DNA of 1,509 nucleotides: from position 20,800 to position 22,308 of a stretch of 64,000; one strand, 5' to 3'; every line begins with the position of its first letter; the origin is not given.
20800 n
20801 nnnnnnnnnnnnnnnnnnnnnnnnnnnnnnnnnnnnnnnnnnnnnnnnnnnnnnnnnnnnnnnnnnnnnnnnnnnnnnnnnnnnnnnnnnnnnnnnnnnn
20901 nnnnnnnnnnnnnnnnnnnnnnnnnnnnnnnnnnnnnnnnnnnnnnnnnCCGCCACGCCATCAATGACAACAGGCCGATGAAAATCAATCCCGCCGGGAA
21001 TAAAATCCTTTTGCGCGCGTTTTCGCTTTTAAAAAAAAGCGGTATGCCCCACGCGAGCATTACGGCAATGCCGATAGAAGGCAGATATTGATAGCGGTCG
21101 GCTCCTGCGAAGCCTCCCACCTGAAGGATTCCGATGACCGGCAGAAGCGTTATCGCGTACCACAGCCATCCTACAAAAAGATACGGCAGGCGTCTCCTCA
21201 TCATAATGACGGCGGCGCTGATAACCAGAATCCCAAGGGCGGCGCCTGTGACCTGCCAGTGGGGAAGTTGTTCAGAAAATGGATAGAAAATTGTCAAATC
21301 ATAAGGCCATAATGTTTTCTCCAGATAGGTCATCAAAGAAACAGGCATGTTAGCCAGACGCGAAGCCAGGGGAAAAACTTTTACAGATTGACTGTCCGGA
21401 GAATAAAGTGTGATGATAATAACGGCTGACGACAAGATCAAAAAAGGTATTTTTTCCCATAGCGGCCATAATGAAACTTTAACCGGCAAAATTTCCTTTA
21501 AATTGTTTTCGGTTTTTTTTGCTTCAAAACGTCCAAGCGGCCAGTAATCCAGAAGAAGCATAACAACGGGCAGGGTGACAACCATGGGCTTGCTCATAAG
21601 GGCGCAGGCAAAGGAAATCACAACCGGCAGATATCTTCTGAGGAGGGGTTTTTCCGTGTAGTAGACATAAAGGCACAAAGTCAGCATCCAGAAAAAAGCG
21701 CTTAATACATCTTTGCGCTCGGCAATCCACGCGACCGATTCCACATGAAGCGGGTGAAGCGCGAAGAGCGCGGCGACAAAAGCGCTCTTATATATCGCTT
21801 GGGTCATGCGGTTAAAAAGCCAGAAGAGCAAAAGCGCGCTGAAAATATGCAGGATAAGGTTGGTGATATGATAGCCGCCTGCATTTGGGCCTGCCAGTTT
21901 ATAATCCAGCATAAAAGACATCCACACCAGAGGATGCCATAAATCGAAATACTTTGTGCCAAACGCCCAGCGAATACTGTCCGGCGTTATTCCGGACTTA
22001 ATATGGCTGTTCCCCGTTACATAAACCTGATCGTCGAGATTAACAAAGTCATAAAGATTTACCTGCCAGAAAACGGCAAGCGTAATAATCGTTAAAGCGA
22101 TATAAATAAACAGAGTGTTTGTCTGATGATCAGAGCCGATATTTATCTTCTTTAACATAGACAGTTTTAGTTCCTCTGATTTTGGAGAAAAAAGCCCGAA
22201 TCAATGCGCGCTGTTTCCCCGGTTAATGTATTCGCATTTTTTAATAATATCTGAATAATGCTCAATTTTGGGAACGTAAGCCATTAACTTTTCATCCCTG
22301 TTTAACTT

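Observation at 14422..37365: Candidate undescribed system: type IV pilus locus split by a 17-kb lipid-linked glycosylation island with four TMTC-like GT-C/TPR transferases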

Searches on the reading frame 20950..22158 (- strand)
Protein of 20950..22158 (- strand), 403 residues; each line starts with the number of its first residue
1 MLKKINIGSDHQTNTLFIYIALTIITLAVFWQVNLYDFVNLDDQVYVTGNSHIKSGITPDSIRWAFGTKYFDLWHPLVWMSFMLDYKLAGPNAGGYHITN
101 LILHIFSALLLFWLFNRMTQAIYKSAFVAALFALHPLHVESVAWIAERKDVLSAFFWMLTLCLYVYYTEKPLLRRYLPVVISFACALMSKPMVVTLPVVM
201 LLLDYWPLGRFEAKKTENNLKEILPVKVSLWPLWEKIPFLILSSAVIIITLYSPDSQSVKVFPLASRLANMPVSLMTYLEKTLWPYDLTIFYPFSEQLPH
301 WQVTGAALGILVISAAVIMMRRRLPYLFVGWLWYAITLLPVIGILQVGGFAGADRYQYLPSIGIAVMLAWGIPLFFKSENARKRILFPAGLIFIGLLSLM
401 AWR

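Call 11: find_homologous_proteins(query=window:20950-22158:-, max_evalue=0.00001)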
Query window:20950-22158:- (403 aa): 7999 proteins with E <= 0.00001 among 8000 candidates; the best 120 are listed.
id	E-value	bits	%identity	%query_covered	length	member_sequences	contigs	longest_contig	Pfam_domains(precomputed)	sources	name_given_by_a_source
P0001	6.2e-266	900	100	100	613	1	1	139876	PF14559.13,PF13431.13,PF13414.13,PF13371.13,PF00515.35,PF13424.13,PF21033.5,PF13432.13,PF13428.13,PF13181.13,PF07719.24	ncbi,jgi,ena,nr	ncbi:MAG TPA: tetratricopeptide repeat protein [Smithella sp.]|nr:tetratricopeptide repeat protein [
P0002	3.1e-221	753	82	100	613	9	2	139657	PF13431.13,PF13414.13,PF13428.13,PF14559.13,PF13371.13,PF00515.35,PF12895.14,PF13424.13,PF21033.5,PF13432.13,PF13181.13,PF07719.24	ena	-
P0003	2.0e-220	750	82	100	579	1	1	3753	PF14559.13,PF13431.13,PF13414.13,PF13371.13,PF00515.35,PF13424.13,PF21033.5,PF13432.13,PF13428.13,PF13181.13,PF07719.24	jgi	-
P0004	1.5e-219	747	82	100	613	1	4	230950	PF13431.13,PF13414.13,PF13428.13,PF14559.13,PF13371.13,PF00515.35,PF13424.13,PF21033.5,PF13432.13,PF13181.13,PF07719.24,PF13174.13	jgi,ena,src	jgi:Flp pilus assembly protein TadD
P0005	2.9e-216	736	81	100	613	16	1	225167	PF14559.13,PF13431.13,PF13414.13,PF13371.13,PF00515.35,PF13424.13,PF21033.5,PF13432.13,PF13428.13,PF13181.13,PF07719.24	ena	-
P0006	7.5e-214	729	80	100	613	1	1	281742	PF14559.13,PF13431.13,PF13414.13,PF13371.13,PF00515.35,PF13424.13,PF21033.5,PF13432.13,PF13428.13,PF13181.13,PF07719.24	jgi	jgi:Flp pilus assembly protein TadD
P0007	5.3e-209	713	79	100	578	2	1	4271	PF14559.13,PF13431.13,PF13414.13,PF13371.13,PF00515.35,PF13424.13,PF21033.5,PF13432.13,PF13428.13,PF13181.13,PF07719.24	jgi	-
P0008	2.9e-208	710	79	100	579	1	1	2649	PF14559.13,PF13431.13,PF13414.13,PF13371.13,PF00515.35,PF13424.13,PF21033.5,PF13432.13,PF13428.13,PF13181.13,PF07719.24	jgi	jgi:protein O-mannosyl-transferase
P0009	2.1e-184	632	71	100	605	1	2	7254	PF14559.13,PF13431.13,PF13414.13,PF13371.13,PF00515.35,PF13424.13,PF13432.13,PF13428.13,PF13181.13,PF07719.24,PF13374.13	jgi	jgi:Tfp pilus assembly protein PilF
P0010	3.1e-184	631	71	100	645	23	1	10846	PF13431.13,PF13414.13,PF13428.13,PF13374.13,PF14559.13,PF13371.13,PF00515.35,PF13424.13,PF21033.5,PF13432.13,PF13181.13,PF07719.24,PF13174.13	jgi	jgi:tetratricopeptide (TPR) repeat protein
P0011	4.7e-182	624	70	100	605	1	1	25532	PF14559.13,PF13431.13,PF13414.13,PF13371.13,PF00515.35,PF13424.13,PF13432.13,PF13428.13,PF13181.13,PF07719.24,PF13374.13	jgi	jgi:tetratricopeptide (TPR) repeat protein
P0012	2.0e-179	615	69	100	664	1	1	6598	PF13431.13,PF23914.2,PF25062.2,PF13414.13,PF13176.13,PF12569.15,PF13428.13,PF25064.2,PF13374.13,PF14559.13,PF13371.13,PF09145.17,PF00515.35,PF12895.14,PF13424.13,PF21033.5,PF13432.13,PF13429.13,PF13181.13,PF14561.13,PF07719.24,PF13174.13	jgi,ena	-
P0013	2.5e-179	615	71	100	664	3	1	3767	PF13414.13,PF12569.15,PF13374.13,PF24575.2,PF09145.17,PF00515.35,PF13424.13,PF13429.13,PF14561.13,PF07719.24,PF13174.13,PF13431.13,PF23914.2,PF25062.2,PF13176.13,PF13428.13,PF25064.2,PF14559.13,PF25575.1,PF13371.13,PF12895.14,PF21033.5,PF13432.13,PF13181.13,PF01239.29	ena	-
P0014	4.1e-179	614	64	100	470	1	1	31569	-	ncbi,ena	-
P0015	7.0e-179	613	66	100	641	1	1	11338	PF14559.13,PF13431.13,PF13414.13,PF13371.13,PF00515.35,PF13424.13,PF13432.13,PF13428.13,PF13181.13,PF07719.24,PF13174.13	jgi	jgi:tetratricopeptide (TPR) repeat protein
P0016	2.7e-178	611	70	100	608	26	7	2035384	PF14559.13,PF13431.13,PF13414.13,PF13371.13,PF00515.35,PF13424.13,PF13432.13,PF13428.13,PF13181.13,PF07719.24,PF13374.13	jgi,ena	jgi:tetratricopeptide (TPR) repeat protein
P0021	2.2e-176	605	64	100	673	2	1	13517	PF03704.24,PF13431.13,PF13414.13,PF13176.13,PF12569.15,PF13428.13,PF13374.13,PF14559.13,PF10516.16,PF13371.13,PF00515.35,PF13424.13,PF21033.5,PF13432.13,PF13181.13,PF07719.24,PF13174.13,PF13231.13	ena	-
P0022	4.8e-176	604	63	100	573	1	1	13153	PF13431.13,PF13414.13,PF13428.13,PF13374.13,PF14559.13,PF10516.16,PF13371.13,PF00515.35,PF13424.13,PF21033.5,PF13432.13,PF13181.13,PF07719.24,PF13174.13,PF13231.13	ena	-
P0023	5.7e-176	604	64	99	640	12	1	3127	PF13431.13,PF13414.13,PF13428.13,PF14559.13,PF13371.13,PF00515.35,PF13424.13,PF21033.5,PF13432.13,PF13181.13,PF07719.24,PF13231.13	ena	-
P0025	6.2e-175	600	62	100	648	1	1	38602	PF13431.13,PF13414.13,PF12569.15,PF13428.13,PF13374.13,PF14559.13,PF10516.16,PF13371.13,PF00515.35,PF13424.13,PF21033.5,PF13432.13,PF13181.13,PF07719.24,PF13174.13,PF13231.13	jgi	jgi:tetratricopeptide (TPR) repeat protein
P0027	2.1e-174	599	67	100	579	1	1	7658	PF13431.13,PF13414.13,PF13428.13,PF13374.13,PF14559.13,PF10516.16,PF13371.13,PF00515.35,PF13424.13,PF13432.13,PF13181.13,PF07719.24,PF13174.13,PF13231.13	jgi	jgi:Tfp pilus assembly protein PilF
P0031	2.0e-173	595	63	100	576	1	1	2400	PF13431.13,PF13414.13,PF13428.13,PF13374.13,PF14559.13,PF13371.13,PF00515.35,PF13424.13,PF13432.13,PF13181.13,PF07719.24,PF13231.13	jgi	jgi:Tfp pilus assembly protein PilF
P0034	6.1e-173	594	69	100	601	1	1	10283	PF13431.13,PF13414.13,PF13428.13,PF13374.13,PF14559.13,PF13371.13,PF00515.35,PF13424.13,PF21033.5,PF13432.13,PF13181.13,PF07719.24,PF13174.13,PF13231.13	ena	-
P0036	9.6e-173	593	62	100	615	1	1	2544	PF13431.13,PF13414.13,PF13428.13,PF13374.13,PF14559.13,PF10516.16,PF13371.13,PF00515.35,PF13424.13,PF13432.13,PF13181.13,PF07719.24,PF13174.13,PF13231.13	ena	-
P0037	1.0e-172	593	62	100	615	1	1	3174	PF13431.13,PF13414.13,PF13428.13,PF13374.13,PF14559.13,PF10516.16,PF13371.13,PF00515.35,PF13424.13,PF13432.13,PF13181.13,PF07719.24,PF13174.13,PF13231.13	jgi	jgi:hypothetical protein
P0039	1.6e-172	592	62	100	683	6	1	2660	PF13431.13,PF25062.2,PF13414.13,PF13428.13,PF13374.13,PF14559.13,PF25575.1,PF10516.16,PF13371.13,PF00515.35,PF13424.13,PF21033.5,PF13432.13,PF13181.13,PF07719.24,PF13174.13,PF13231.13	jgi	jgi:tetratricopeptide (TPR) repeat protein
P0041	3.0e-172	591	61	100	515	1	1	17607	PF13231.13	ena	-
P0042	4.4e-172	591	62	100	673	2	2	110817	PF03704.24,PF13431.13,PF13414.13,PF13428.13,PF14559.13,PF25575.1,PF13371.13,PF00515.35,PF13424.13,PF21033.5,PF13432.13,PF13181.13,PF07719.24,PF13174.13,PF13231.13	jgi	jgi:tetratricopeptide (TPR) repeat protein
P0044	6.8e-172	590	61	100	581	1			PF13431.13,PF13414.13,PF13371.13,PF00515.35,PF13424.13,PF13432.13,PF13428.13,PF13181.13,PF07719.24,PF13231.13,PF13374.13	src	-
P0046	1.2e-171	589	62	100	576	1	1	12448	PF13431.13,PF13414.13,PF13428.13,PF13374.13,PF14559.13,PF13371.13,PF00515.35,PF13424.13,PF13432.13,PF13181.13,PF07719.24,PF13231.13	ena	-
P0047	1.2e-171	589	64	100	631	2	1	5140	PF13431.13,PF13414.13,PF13428.13,PF13374.13,PF14559.13,PF13371.13,PF00515.35,PF13424.13,PF21033.5,PF13432.13,PF13181.13,PF07719.24,PF13174.13,PF13231.13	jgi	-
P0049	2.0e-171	589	61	100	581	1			PF13431.13,PF13414.13,PF13371.13,PF00515.35,PF13424.13,PF13428.13,PF13181.13,PF07719.24,PF13231.13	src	-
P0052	4.2e-171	588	67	100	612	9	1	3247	PF13431.13,PF23914.2,PF13414.13,PF13176.13,PF13428.13,PF13374.13,PF14559.13,PF13371.13,PF00515.35,PF13424.13,PF21033.5,PF13432.13,PF13181.13,PF07719.24,PF13174.13,PF13231.13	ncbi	-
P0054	8.3e-171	587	62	100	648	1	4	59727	PF13431.13,PF13414.13,PF13428.13,PF13374.13,PF14559.13,PF10516.16,PF13371.13,PF00515.35,PF13424.13,PF21033.5,PF13432.13,PF13181.13,PF01239.29,PF07719.24,PF13174.13,PF13231.13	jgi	jgi:tetratricopeptide (TPR) repeat protein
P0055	1.1e-170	586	61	100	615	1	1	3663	PF13431.13,PF13414.13,PF13428.13,PF13374.13,PF14559.13,PF10516.16,PF13371.13,PF00515.35,PF13424.13,PF13432.13,PF13181.13,PF07719.24,PF13174.13,PF13231.13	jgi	jgi:Tfp pilus assembly protein PilF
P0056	1.1e-170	586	61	100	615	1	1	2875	PF13431.13,PF13414.13,PF13428.13,PF13374.13,PF14559.13,PF10516.16,PF13371.13,PF00515.35,PF13424.13,PF13432.13,PF13181.13,PF07719.24,PF13174.13,PF13231.13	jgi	-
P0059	2.2e-170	585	61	100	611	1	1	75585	PF13431.13,PF13414.13,PF13428.13,PF14559.13,PF13371.13,PF00515.35,PF13424.13,PF13432.13,PF13181.13,PF07719.24,PF13174.13,PF13231.13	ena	-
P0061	3.2e-170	585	67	100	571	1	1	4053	PF13431.13,PF13414.13,PF13428.13,PF13374.13,PF14559.13,PF13371.13,PF00515.35,PF13424.13,PF21033.5,PF13432.13,PF13181.13,PF07719.24,PF13174.13,PF13231.13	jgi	jgi:hypothetical protein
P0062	4.0e-170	584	67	100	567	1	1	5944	PF13431.13,PF13414.13,PF12569.15,PF13428.13,PF13374.13,PF13371.13,PF00515.35,PF13424.13,PF21033.5,PF13432.13,PF13181.13,PF07719.24,PF13231.13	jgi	jgi:hypothetical protein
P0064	5.2e-170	584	61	100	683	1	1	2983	PF13431.13,PF13414.13,PF12569.15,PF13428.13,PF13374.13,PF14559.13,PF25575.1,PF10516.16,PF13371.13,PF00515.35,PF13424.13,PF21033.5,PF13432.13,PF13181.13,PF07719.24,PF13174.13,PF13231.13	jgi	jgi:tetratricopeptide (TPR) repeat protein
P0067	6.6e-170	584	64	100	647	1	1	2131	PF03704.24,PF13431.13,PF23914.2,PF13414.13,PF13176.13,PF13428.13,PF13374.13,PF14559.13,PF24575.2,PF13371.13,PF00515.35,PF12895.14,PF13424.13,PF21033.5,PF13432.13,PF13429.13,PF13181.13,PF07719.24,PF13174.13,PF13231.13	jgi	jgi:tetratricopeptide (TPR) repeat protein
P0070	1.1e-169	583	65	100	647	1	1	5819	PF03704.24,PF13431.13,PF23914.2,PF13414.13,PF13176.13,PF13428.13,PF13374.13,PF14559.13,PF24575.2,PF13371.13,PF00515.35,PF12895.14,PF13424.13,PF21033.5,PF13432.13,PF13429.13,PF13181.13,PF07719.24,PF13174.13,PF13231.13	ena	-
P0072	1.5e-169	583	66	100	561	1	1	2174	PF13431.13,PF13414.13,PF13371.13,PF00515.35,PF13424.13,PF13432.13,PF13428.13,PF13181.13,PF07719.24,PF13231.13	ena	-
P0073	1.8e-169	582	62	100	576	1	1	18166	PF13431.13,PF13414.13,PF13428.13,PF13374.13,PF14559.13,PF10516.16,PF13371.13,PF00515.35,PF13424.13,PF13432.13,PF13181.13,PF07719.24,PF13174.13,PF13231.13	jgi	jgi:hypothetical protein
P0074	2.0e-169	582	63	100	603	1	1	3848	PF13431.13,PF13414.13,PF13428.13,PF14559.13,PF13371.13,PF00515.35,PF13424.13,PF13432.13,PF13181.13,PF07719.24,PF13174.13,PF13231.13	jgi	jgi:protein O-mannosyl-transferase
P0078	3.4e-169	581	67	100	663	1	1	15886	PF13431.13,PF13414.13,PF13428.13,PF14559.13,PF13371.13,PF00515.35,PF13424.13,PF21033.5,PF13432.13,PF13181.13,PF07719.24,PF13174.13,PF13231.13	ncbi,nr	ncbi:MAG: tetratricopeptide repeat protein [Deltaproteobacteria bacterium]|nr:tetratricopeptide repe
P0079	3.8e-169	581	67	100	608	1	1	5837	PF13431.13,PF23914.2,PF13414.13,PF13176.13,PF13428.13,PF13374.13,PF14559.13,PF13371.13,PF00515.35,PF13424.13,PF21033.5,PF13432.13,PF13181.13,PF07719.24,PF13174.13,PF13231.13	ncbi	ncbi:MAG: tetratricopeptide repeat protein [Smithella sp.]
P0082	7.1e-169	580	61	100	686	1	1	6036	PF13431.13,PF13414.13,PF12569.15,PF13428.13,PF13374.13,PF14559.13,PF25575.1,PF10516.16,PF13371.13,PF00515.35,PF13424.13,PF21033.5,PF13432.13,PF13181.13,PF07719.24,PF13174.13,PF13231.13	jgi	jgi:Flp pilus assembly protein TadD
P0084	8.8e-169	580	61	100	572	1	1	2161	PF13431.13,PF13414.13,PF00515.35,PF13424.13,PF13432.13,PF13181.13,PF07719.24,PF13231.13,PF13374.13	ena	-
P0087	1.8e-168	579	66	100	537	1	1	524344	PF14559.13,PF13431.13,PF13414.13,PF13371.13,PF00515.35,PF13424.13,PF13432.13,PF13428.13,PF13181.13,PF07719.24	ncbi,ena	-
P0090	2.1e-168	579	61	100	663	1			PF13431.13,PF13414.13,PF13428.13,PF13374.13,PF14559.13,PF10516.16,PF13371.13,PF00515.35,PF13424.13,PF21033.5,PF13432.13,PF13181.13,PF07719.24,PF13174.13,PF13231.13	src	-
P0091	2.1e-168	579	63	97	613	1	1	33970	PF13431.13,PF13414.13,PF13371.13,PF00515.35,PF13424.13,PF13432.13,PF13181.13,PF07719.24,PF13231.13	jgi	jgi:protein O-mannosyl-transferase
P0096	3.8e-168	578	63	100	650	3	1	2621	PF03704.24,PF13414.13,PF13374.13,PF07721.21,PF24575.2,PF00515.35,PF13424.13,PF13429.13,PF14561.13,PF07719.24,PF13174.13,PF13231.13,PF20308.5,PF13431.13,PF23914.2,PF13176.13,PF13428.13,PF25064.2,PF14559.13,PF17874.8,PF12895.14,PF21033.5,PF13432.13,PF13181.13,PF10373.16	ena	-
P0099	4.1e-168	578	61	100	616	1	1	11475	PF13431.13,PF13414.13,PF13371.13,PF00515.35,PF13424.13,PF13432.13,PF13181.13,PF07719.24,PF13231.13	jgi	jgi:Tfp pilus assembly protein PilF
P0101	4.4e-168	578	63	100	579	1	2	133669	PF13431.13,PF13414.13,PF13176.13,PF13428.13,PF13374.13,PF14559.13,PF24575.2,PF00515.35,PF13424.13,PF13432.13,PF13181.13,PF07719.24,PF13231.13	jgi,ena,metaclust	metaclust:\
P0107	1.2e-167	576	65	100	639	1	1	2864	PF13431.13,PF13414.13,PF13428.13,PF13374.13,PF14559.13,PF13371.13,PF00515.35,PF13424.13,PF13432.13,PF13181.13,PF07719.24,PF13174.13,PF13231.13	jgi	jgi:protein O-mannosyl-transferase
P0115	4.7e-167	574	60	100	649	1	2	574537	PF13431.13,PF13414.13,PF12569.15,PF13428.13,PF13374.13,PF14559.13,PF13371.13,PF00515.35,PF13424.13,PF21033.5,PF13432.13,PF13181.13,PF07719.24,PF13174.13,PF13231.13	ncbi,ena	-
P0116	5.5e-167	574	61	100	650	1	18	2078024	PF13431.13,PF12862.14,PF13414.13,PF13428.13,PF13374.13,PF14559.13,PF13371.13,PF00515.35,PF13424.13,PF13432.13,PF13181.13,PF07719.24,PF13174.13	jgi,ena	jgi:tetratricopeptide (TPR) repeat protein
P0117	6.1e-167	574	61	100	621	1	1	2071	PF13431.13,PF13414.13,PF13428.13,PF13374.13,PF14559.13,PF10516.16,PF13371.13,PF00515.35,PF13424.13,PF13432.13,PF13181.13,PF07719.24,PF13231.13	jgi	jgi:Tfp pilus assembly protein PilF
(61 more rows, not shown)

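Call 12: find_encoding_contigs(protein=P0004, flank=10000, max_places=4)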
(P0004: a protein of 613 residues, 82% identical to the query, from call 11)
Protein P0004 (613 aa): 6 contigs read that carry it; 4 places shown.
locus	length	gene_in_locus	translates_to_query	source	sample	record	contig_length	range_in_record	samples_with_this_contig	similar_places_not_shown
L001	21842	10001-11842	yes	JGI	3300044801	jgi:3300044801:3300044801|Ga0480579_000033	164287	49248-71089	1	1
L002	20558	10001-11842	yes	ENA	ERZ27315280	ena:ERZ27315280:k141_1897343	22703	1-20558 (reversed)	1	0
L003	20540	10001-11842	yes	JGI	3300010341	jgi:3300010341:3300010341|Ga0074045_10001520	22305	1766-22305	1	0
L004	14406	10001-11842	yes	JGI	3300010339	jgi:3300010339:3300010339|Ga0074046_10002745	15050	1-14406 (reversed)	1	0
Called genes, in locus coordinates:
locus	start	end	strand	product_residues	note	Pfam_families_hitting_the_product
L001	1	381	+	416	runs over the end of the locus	PF00535:Glycos_transf_2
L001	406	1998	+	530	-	PF01408:GFO_IDH_MocA, PF22725:GFO_IDH_MocA_C3, PF02894:GFO_IDH_MocA_C, PF25084:LbH_EIF2B, PF00132:Hexapep, PF14602:Hexapep_2 (weak), PF25087:GMPPB_C (weak)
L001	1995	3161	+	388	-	PF13477:Glyco_trans_4_2 (weak), PF13579:Glyco_trans_4_4, PF00534:Glycos_transf_1, PF13692:Glyco_trans_1_4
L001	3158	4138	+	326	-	PF01073:3Beta_HSD, PF01370:Epimerase, PF02719:Polysacc_synt_2, PF04321:RmlD_sub_bind (weak), PF05368:NmrA, PF07993:NAD_binding_4, PF13460:NAD_binding_10, PF16363:GDP_Man_Dehyd, +1 more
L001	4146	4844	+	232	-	PF00483:NTP_transferase, PF12804:NTP_transf_3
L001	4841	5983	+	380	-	PF00155:Aminotran_1_2, PF01041:DegT_DnrJ_EryC1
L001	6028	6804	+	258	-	PF13489:Methyltransf_23, PF05175:MTS, PF13847:Methyltransf_31, PF08241:Methyltransf_11, PF08242:Methyltransf_12, PF13649:Methyltransf_25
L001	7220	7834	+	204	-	PF03706:LPG_synthase_TM (weak)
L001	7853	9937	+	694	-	PF00515:TPR_1 (faint), PF07719:TPR_2 (faint), PF13181:TPR_8 (faint), PF23914:TPR_CcmH_CycH (faint)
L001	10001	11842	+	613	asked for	PF00515:TPR_1, PF07719:TPR_2 (weak), PF13414:TPR_11, PF13424:TPR_12, PF00515:TPR_1, PF07719:TPR_2, PF13181:TPR_8, PF13414:TPR_11, +10 more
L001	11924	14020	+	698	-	PF13414:TPR_11, PF13432:TPR_16, PF00515:TPR_1, PF13414:TPR_11, PF13432:TPR_16, PF00515:TPR_1, PF13371:TPR_9, PF13424:TPR_12, +36 more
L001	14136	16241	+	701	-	PF07719:TPR_2 (faint), PF12895:ANAPC3 (faint), PF14559:TPR_19 (faint), PF23914:TPR_CcmH_CycH (weak)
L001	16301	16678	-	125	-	PF07963:N_methyl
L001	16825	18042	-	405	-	PF28597:T2SSF_N, PF00482:T2SSF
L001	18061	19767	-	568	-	PF05157:MshEN, PF00437:T2SSE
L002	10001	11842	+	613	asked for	PF00515:TPR_1, PF07719:TPR_2 (weak), PF13414:TPR_11, PF13424:TPR_12, PF00515:TPR_1, PF07719:TPR_2, PF13181:TPR_8, PF13414:TPR_11, +10 more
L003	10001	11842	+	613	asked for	PF00515:TPR_1, PF07719:TPR_2 (weak), PF13414:TPR_11, PF13424:TPR_12, PF00515:TPR_1, PF07719:TPR_2, PF13181:TPR_8, PF13414:TPR_11, +10 more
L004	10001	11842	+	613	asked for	PF00515:TPR_1, PF07719:TPR_2 (weak), PF13414:TPR_11, PF13424:TPR_12, PF00515:TPR_1, PF07719:TPR_2, PF13181:TPR_8, PF13414:TPR_11, +10 more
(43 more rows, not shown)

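Call 13: find_encoding_contigs(protein=P0016, flank=10000, max_places=4)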
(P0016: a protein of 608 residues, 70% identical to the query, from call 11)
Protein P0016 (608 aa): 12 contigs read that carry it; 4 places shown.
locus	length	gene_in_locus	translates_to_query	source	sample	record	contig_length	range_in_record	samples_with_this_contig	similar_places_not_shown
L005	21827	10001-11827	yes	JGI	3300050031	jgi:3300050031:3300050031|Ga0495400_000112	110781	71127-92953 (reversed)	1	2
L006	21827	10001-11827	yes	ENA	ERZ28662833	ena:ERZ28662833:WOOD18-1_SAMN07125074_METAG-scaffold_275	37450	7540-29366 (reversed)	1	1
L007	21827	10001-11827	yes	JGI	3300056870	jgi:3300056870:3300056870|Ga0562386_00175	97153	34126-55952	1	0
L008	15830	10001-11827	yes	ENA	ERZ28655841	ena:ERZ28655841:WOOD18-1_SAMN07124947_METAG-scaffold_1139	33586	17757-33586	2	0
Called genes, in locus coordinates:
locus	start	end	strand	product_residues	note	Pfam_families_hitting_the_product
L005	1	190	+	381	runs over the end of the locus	PF01041:DegT_DnrJ_EryC1, PF01053:Cys_Met_Meta_PP (weak), PF00155:Aminotran_1_2 (weak), PF01212:Beta_elim_lyase (weak)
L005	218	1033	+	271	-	PF05175:MTS, PF03848:TehB, PF13489:Methyltransf_23, PF02390:Methyltransf_4 (weak), PF13649:Methyltransf_25, PF13847:Methyltransf_31, PF08241:Methyltransf_11, PF08242:Methyltransf_12, +1 more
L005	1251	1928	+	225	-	-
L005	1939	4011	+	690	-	PF00515:TPR_1 (faint), PF07719:TPR_2 (faint), PF13431:TPR_17 (faint), PF14559:TPR_19 (faint), PF23914:TPR_CcmH_CycH (faint)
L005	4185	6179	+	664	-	PF00515:TPR_1, PF13424:TPR_12, PF13414:TPR_11, PF00515:TPR_1, PF07719:TPR_2, PF00515:TPR_1, PF13424:TPR_12, PF13414:TPR_11, +36 more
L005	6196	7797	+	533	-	PF07719:TPR_2 (faint), PF13431:TPR_17 (faint), PF00515:TPR_1 (weak), PF13181:TPR_8 (weak), PF13414:TPR_11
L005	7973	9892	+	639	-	PF00515:TPR_1 (weak), PF00515:TPR_1, PF13414:TPR_11, PF00515:TPR_1, PF13371:TPR_9, PF13414:TPR_11, PF00515:TPR_1, PF13414:TPR_11, +13 more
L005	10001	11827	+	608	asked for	PF00515:TPR_1, PF13414:TPR_11, PF13424:TPR_12, PF13432:TPR_16, PF13424:TPR_12, PF00515:TPR_1, PF13414:TPR_11, PF13432:TPR_16, +14 more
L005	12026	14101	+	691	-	PF00515:TPR_1 (faint), PF07719:TPR_2 (faint), PF14559:TPR_19 (faint), PF23914:TPR_CcmH_CycH (faint)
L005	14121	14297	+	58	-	-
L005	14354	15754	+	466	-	PF09594:GT87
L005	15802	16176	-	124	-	PF07963:N_methyl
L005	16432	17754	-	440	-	PF00158:Sigma54_activat, PF14532:Sigma54_activ_2, PF00004:AAA (faint), PF07728:AAA_5, PF25601:AAA_lid_14, PF02954:HTH_8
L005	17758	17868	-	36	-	-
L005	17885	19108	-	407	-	PF28597:T2SSF_N, PF00482:T2SSF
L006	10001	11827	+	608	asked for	PF00515:TPR_1, PF13414:TPR_11, PF13424:TPR_12, PF13432:TPR_16, PF13424:TPR_12, PF00515:TPR_1, PF13414:TPR_11, PF13432:TPR_16, +14 more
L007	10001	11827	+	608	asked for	PF00515:TPR_1, PF13414:TPR_11, PF13424:TPR_12, PF13432:TPR_16, PF13424:TPR_12, PF00515:TPR_1, PF13414:TPR_11, PF13432:TPR_16, +14 more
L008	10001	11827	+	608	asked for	PF00515:TPR_1, PF13414:TPR_11, PF13424:TPR_12, PF13432:TPR_16, PF13424:TPR_12, PF00515:TPR_1, PF13414:TPR_11, PF13432:TPR_16, +14 more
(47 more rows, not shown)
